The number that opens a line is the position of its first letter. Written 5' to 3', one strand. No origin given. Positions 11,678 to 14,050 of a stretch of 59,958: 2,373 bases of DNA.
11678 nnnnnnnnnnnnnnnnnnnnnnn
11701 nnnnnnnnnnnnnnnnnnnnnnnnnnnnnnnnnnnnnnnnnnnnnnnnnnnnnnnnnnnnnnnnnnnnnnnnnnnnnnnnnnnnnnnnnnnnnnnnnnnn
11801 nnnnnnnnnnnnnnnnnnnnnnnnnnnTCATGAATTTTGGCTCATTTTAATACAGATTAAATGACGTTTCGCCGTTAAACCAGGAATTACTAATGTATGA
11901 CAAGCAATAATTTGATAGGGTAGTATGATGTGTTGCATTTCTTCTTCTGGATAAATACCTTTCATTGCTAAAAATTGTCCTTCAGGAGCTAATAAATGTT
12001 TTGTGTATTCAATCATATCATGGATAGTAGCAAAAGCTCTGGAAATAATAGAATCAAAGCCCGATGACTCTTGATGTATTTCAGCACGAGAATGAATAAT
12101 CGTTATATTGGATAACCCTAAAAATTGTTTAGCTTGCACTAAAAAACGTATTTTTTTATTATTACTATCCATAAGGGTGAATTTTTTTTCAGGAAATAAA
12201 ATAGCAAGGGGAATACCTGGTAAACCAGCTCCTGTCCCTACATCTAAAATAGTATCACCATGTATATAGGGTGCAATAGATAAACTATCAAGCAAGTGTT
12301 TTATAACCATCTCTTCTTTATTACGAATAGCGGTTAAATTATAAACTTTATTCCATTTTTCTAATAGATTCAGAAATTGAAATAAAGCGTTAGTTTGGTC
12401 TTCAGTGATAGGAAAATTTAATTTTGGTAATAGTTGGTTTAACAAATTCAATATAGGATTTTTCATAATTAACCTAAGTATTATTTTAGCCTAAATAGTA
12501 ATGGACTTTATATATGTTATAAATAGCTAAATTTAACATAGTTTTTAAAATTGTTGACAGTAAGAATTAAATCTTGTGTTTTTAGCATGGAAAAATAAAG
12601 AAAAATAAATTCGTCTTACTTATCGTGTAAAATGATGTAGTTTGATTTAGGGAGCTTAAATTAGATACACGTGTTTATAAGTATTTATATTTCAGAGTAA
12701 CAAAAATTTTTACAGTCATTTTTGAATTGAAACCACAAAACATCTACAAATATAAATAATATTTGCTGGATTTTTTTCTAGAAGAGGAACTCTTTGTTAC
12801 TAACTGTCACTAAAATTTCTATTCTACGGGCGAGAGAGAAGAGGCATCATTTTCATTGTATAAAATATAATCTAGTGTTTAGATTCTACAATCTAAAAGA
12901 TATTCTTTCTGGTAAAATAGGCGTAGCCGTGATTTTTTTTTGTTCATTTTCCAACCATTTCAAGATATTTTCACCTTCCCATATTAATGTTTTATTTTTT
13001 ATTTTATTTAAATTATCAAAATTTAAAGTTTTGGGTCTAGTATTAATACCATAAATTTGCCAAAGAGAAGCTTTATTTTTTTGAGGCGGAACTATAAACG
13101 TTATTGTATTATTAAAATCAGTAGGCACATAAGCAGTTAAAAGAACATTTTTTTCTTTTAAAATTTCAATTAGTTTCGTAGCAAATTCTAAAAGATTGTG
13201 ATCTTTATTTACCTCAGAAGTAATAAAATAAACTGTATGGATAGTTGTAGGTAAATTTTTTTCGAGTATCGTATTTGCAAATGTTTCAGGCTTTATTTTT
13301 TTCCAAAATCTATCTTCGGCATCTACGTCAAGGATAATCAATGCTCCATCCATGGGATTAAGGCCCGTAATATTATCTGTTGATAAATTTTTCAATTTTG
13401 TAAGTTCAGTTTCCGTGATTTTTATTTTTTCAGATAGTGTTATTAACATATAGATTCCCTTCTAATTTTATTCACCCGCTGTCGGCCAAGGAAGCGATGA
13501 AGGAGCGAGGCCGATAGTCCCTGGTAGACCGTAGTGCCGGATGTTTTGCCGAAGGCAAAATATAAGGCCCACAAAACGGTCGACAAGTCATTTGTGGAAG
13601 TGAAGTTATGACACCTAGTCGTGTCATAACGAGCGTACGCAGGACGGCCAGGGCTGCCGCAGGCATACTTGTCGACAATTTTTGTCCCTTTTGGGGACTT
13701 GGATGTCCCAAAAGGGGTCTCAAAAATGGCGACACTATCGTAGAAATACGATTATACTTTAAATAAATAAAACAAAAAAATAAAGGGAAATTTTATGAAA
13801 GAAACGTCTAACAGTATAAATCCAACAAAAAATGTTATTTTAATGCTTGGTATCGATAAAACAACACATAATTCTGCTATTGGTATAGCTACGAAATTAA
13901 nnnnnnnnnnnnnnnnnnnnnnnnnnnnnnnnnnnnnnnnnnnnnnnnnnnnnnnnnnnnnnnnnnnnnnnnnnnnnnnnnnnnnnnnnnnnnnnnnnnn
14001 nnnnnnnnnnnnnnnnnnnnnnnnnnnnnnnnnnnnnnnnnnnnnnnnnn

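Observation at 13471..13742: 272-bp G+C-rich, helix-dense element filling a divergent promoter region (copy A of two): candidate novel structured RNA or non-autonomous mobile element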

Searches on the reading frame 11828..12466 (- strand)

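Call 12: search_protein_families(library=pfam, proteins=[window:11828-12466:-])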
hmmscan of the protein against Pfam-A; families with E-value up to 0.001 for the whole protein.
window:11828-12466:- (212 aa): 4 families
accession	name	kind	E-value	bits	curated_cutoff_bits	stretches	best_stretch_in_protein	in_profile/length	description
PF02527.21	GidB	-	5.4e-59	199.1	27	1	25-203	2-183/184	rRNA small subunit methyltransferase G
PF13847.12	Methyltransf_31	-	9.1e-08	32.3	27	1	70-166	4-108/145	Methyltransferase domain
PF05175.20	MTS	-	3.4e-06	27.2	23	1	62-165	27-136/170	Methyltransferase small domain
PF13649.12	Methyltransf_25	-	2.2e-05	25.5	27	1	73-163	1-97/97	Methyltransferase domain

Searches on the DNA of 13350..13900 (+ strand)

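Call 4: search_rna_families(source=window, start=13350, end=13900, threshold=evalue, max_evalue=10, show_alignments=3)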
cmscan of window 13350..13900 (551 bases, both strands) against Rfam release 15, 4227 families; matches with E-value up to 10: 3.
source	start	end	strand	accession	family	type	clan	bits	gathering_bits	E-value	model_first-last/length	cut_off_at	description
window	13668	13736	-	RF00650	mir-153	Gene; miRNA;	-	16.2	54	4.2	1-73/73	no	mir-153 microRNA precursor family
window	13688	13718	-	RF02763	IsrM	Gene; sRNA;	-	9.3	376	3.5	173-204/329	no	IsrM sRNA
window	13439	13479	-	RF02350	psRNA6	Gene; sRNA;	-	8.7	60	5.9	1-333/333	no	Nitrosomonas sRNA psRNA6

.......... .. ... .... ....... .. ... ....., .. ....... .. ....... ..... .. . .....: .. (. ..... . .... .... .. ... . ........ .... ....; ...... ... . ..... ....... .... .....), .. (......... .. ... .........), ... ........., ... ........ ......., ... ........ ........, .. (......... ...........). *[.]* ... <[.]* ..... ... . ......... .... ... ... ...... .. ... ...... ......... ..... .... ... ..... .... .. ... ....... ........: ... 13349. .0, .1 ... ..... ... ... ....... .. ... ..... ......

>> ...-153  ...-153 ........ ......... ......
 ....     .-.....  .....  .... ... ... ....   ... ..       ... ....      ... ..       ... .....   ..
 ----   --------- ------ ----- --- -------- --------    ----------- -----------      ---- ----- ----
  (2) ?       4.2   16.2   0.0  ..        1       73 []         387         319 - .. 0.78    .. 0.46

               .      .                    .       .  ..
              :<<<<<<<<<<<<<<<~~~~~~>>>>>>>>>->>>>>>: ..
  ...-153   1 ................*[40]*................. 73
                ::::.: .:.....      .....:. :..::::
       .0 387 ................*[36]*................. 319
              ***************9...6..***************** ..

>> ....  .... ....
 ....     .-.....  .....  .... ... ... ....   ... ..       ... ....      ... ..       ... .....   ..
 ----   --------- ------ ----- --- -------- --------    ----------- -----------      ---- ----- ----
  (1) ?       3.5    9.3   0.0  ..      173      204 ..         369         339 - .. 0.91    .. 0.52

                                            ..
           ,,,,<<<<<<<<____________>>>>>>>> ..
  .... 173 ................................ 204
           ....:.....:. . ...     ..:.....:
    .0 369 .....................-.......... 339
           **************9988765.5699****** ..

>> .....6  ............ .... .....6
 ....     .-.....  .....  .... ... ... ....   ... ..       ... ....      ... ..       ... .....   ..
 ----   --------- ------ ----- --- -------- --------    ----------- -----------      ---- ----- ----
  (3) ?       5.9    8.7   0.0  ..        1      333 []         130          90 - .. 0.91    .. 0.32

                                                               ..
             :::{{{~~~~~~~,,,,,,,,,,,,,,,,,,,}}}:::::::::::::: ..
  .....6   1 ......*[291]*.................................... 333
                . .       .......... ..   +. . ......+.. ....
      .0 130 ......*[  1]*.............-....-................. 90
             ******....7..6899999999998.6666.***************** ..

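Call 13: search_dna_similar(query=window:13471-13742:+, collection=phages, mode=distant)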
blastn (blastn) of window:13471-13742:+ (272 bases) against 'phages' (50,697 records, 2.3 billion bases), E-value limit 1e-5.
No match.

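Call 14: search_dna_similar(query=window:13471-13742:+, collection=plasmids, mode=distant)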
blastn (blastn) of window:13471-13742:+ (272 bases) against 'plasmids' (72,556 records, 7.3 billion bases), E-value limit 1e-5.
Records with a match: 4; places in all: 5; records where one place covers at least 80% of the query: 0.
Best place of each record, by identity: 60-80% 4.
By first word of the organism name: Legionella 2; Methylobacter 1; Candidatus 1.
By predicted mobility (MOB-suite, as given by PLSDB): non-mobilizable 4.
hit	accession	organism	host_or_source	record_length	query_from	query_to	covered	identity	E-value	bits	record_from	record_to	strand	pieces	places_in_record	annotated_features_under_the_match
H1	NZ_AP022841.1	Legionella antarctica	-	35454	1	204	75%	79.3%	3e-37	162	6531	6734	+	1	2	none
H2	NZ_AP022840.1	Legionella antarctica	-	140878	7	204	73%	79.2%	1e-35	156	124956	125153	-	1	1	Tn3 family transposase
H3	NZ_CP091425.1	Methylobacter sp. YRD-M1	isolate,wetland soil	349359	105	263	58%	71.5%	7e-8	64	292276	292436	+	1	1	none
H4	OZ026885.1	Candidatus Methylocalor cossyra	-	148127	176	269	35%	78.8%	6e-9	68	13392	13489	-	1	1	none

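Call 15: get_annotated_region(hit=H1, flank=4000)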
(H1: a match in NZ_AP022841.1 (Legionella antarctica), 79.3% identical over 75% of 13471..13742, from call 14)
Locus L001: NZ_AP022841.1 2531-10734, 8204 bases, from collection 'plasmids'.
description: Legionella antarctica strain TUM19329 plasmid pTUM19329-2, complete sequence
organism: Legionella antarctica (NCBI taxid 2708020)
taxonomy: Bacteria; Pseudomonadota; Gammaproteobacteria; Legionellales; Legionellaceae; Legionella; Legionella antarctica
host: -; source: -; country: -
typing (MOB-suite, as given by PLSDB): non-mobilizable
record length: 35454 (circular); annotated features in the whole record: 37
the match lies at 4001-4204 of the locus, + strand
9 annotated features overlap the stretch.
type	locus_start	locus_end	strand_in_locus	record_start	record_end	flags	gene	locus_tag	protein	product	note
CDS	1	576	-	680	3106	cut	-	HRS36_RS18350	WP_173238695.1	PAS domain-containing sensor histidine kinase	GO:0000160 - phosphorelay signal transduction system [Evidence IEA]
CDS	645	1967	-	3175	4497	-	-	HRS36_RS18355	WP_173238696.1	hypothetical protein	-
CDS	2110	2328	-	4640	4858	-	-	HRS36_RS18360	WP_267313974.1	hypothetical protein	-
CDS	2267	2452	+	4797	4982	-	-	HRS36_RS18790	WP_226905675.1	hypothetical protein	-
CDS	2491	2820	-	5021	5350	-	-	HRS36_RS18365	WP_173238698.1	hypothetical protein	-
CDS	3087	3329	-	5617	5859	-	-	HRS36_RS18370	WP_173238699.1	hypothetical protein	-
CDS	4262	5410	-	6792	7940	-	-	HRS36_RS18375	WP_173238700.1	IS91 family transposase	-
CDS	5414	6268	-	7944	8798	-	-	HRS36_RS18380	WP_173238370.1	site-specific integrase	-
CDS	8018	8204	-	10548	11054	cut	-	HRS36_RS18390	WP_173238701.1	DUF4440 domain-containing protein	-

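Call 16: get_annotated_region(hit=H2, flank=4000)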
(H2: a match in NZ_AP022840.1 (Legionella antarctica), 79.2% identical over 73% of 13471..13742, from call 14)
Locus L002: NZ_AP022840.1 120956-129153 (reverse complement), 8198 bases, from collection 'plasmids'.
description: Legionella antarctica strain TUM19329 plasmid pTUM19329-1
organism: Legionella antarctica (NCBI taxid 2708020)
taxonomy: Bacteria; Pseudomonadota; Gammaproteobacteria; Legionellales; Legionellaceae; Legionella; Legionella antarctica
host: -; source: -; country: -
typing (MOB-suite, as given by PLSDB): non-mobilizable; mating-pair formation MPF_F
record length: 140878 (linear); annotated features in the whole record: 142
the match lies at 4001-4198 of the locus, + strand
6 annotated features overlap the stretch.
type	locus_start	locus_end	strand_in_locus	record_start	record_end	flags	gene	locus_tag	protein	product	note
CDS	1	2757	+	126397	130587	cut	-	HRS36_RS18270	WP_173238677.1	DEAD/DEAH box helicase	-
CDS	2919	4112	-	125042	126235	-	-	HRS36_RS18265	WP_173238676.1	Tn3 family transposase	-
CDS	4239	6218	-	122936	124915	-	-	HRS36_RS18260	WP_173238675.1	DUF4158 domain-containing protein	-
CDS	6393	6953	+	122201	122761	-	-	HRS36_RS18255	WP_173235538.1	recombinase family protein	GO:0006310 - DNA recombination [Evidence IEA]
CDS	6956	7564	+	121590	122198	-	-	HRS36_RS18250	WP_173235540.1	plasmid pRiA4b ORF-3 family protein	-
CDS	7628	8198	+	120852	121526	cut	-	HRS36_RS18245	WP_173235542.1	hypothetical protein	-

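Call 17: get_annotated_region(hit=H3, flank=4000)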
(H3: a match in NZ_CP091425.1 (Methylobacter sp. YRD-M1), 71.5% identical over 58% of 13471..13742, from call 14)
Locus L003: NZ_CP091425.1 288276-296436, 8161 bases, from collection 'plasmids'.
description: Methylobacter sp. YRD-M1 plasmid unnamed1, complete sequence
organism: Methylobacter sp. YRD-M1 (NCBI taxid 2911520)
taxonomy: Bacteria; Pseudomonadota; Gammaproteobacteria; Methylococcales; Methylococcaceae; Methylobacter; Methylobacter sp. YRD-M1
host: -; source: isolate,wetland soil; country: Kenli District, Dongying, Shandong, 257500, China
typing (MOB-suite, as given by PLSDB): non-mobilizable
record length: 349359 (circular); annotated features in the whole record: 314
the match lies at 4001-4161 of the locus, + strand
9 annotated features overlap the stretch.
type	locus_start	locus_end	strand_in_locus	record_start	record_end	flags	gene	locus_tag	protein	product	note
CDS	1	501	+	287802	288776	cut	-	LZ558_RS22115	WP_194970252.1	hypothetical protein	-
CDS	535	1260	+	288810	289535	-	-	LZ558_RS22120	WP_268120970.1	uracil-DNA glycosylase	GO:0006284 - base-excision repair [Evidence IEA]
CDS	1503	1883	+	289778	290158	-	-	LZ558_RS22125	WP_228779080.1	DUF805 domain-containing protein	-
CDS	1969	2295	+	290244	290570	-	-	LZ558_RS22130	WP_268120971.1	hypothetical protein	-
CDS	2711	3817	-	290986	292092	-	-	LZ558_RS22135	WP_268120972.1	transposase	-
CDS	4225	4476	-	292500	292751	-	-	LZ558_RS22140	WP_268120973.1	KfrB domain-containing protein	-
CDS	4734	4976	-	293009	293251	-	-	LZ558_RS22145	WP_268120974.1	hypothetical protein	-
CDS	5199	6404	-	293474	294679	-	dnaN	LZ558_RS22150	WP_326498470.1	DNA polymerase III subunit beta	GO:0006260 - DNA replication [Evidence IEA]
CDS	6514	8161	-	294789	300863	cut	-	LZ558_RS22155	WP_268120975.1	hypothetical protein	-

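Call 18: get_annotated_region(hit=H4, flank=4000)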
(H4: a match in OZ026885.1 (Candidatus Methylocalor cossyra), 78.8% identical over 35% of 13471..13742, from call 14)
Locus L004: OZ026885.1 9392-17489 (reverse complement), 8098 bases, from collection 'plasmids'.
description: Candidatus Methylocalor cossyra isolate MeCH1-AG genome assembly, plasmid: 2
organism: Candidatus Methylocalor cossyra (NCBI taxid 3108543)
taxonomy: Bacteria; Pseudomonadota; Gammaproteobacteria; Methylococcales; Methylococcaceae; Candidatus Methylocalor; Candidatus Methylocalor cossyra
host: -; source: -; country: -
typing (MOB-suite, as given by PLSDB): non-mobilizable
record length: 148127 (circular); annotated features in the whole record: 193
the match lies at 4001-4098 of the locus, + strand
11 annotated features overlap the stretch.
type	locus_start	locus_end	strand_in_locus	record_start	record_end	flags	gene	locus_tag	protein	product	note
CDS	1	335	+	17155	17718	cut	-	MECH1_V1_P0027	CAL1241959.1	Uma2 domain-containing protein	-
CDS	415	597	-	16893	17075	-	-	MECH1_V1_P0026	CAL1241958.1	protein of unknown function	-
CDS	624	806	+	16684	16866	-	-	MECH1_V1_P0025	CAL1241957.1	protein of unknown function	-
CDS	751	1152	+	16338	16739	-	-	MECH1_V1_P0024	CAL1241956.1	protein of unknown function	-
CDS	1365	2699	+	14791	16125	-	-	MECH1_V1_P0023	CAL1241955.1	transposase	-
CDS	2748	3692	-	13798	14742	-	-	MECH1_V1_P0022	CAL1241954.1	MarR family transcriptional regulator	-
CDS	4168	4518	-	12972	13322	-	-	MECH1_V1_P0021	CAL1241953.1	Cupredoxin_1 domain-containing protein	-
CDS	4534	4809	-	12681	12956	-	-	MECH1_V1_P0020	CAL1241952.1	protein of unknown function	-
CDS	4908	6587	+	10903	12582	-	-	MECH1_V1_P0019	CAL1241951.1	transposase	-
CDS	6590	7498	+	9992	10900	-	-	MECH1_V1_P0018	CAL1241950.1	TniB NTP-binding protein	-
CDS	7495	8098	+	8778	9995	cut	-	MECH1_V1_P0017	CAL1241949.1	transposase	-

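Call 32: search_dna_similar(query=L002:3300-4960:+, collection=plasmids, mode=near, max_rows=12)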
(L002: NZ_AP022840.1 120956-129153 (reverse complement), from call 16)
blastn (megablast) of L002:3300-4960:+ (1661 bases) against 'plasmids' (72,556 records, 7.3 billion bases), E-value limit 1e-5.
Records with a match: 2; places in all: 4; records where one place covers at least 80% of the query: 1.
Best place of each record, by identity: >=99% 2.
By first word of the organism name: Legionella 2.
By predicted mobility (MOB-suite, as given by PLSDB): non-mobilizable 2.
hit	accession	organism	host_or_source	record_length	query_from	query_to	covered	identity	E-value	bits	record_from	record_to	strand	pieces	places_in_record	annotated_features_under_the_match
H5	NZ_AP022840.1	Legionella antarctica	-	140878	1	1661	100%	100.0%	0e+0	3068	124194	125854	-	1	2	Tn3 family transposase | DUF4158 domain-containing protein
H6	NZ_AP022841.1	Legionella antarctica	-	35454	701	966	16%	99.6%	3e-134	486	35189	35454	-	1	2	none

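Call 57: search_rna_families(source=L003, start=3860, end=4200, threshold=evalue, max_evalue=10)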
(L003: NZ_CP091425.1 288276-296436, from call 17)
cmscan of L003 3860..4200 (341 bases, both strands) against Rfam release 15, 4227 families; matches with E-value up to 10: 4.
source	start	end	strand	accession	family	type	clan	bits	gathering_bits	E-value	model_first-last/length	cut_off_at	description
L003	4102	4156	+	RF03578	mir-3910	Gene; miRNA;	-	14.8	95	4.3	1-82/82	no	mir-3910 microRNA precursor family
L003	4028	4053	+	RF01337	CRISPR-DR24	Gene; CRISPR;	-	14.1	35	5.2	1-30/30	no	CRISPR RNA direct repeat element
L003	4119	4149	+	RF01792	eiav_FSE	Cis-reg; frameshift_element;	-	12.8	40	1.6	1-35/35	no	ribosomal frameshift site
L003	4077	4123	-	RF00623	P1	Gene;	-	10.5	100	9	134-180/180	no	Pseudomonas sRNA P1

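Call 67: search_dna_similar(query=L003:3888-4168:+, collection=plasmids, mode=distant, max_rows=30, max_evalue=0.001)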
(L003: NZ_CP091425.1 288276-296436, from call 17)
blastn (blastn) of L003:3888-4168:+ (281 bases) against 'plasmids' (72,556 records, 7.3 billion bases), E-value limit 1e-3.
Records with a match: 4; places in all: 13; records where one place covers at least 80% of the query: 2.
Best place of each record, by identity: >=99% 1; 80-90% 3.
By first word of the organism name: Methylomonas 2; Methylobacter 1; Methyloprofundus 1.
By predicted mobility (MOB-suite, as given by PLSDB): non-mobilizable 4.
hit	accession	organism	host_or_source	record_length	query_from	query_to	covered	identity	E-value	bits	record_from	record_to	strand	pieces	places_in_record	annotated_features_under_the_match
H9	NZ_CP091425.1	Methylobacter sp. YRD-M1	isolate,wetland soil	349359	1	281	100%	100.0%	2e-141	508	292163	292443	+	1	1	none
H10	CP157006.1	Methylomonas sp. AM2-LC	-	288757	1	276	98%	85.2%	4e-81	308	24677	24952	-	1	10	record has no annotation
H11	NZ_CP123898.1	Methylomonas sp. UP202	pure culture,canal sediment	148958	1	200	71%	83.1%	8e-52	211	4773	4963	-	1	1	none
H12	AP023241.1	Methyloprofundus sp.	biofilm metagenome,metagenomic ...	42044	1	59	21%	88.1%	5e-10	73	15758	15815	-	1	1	none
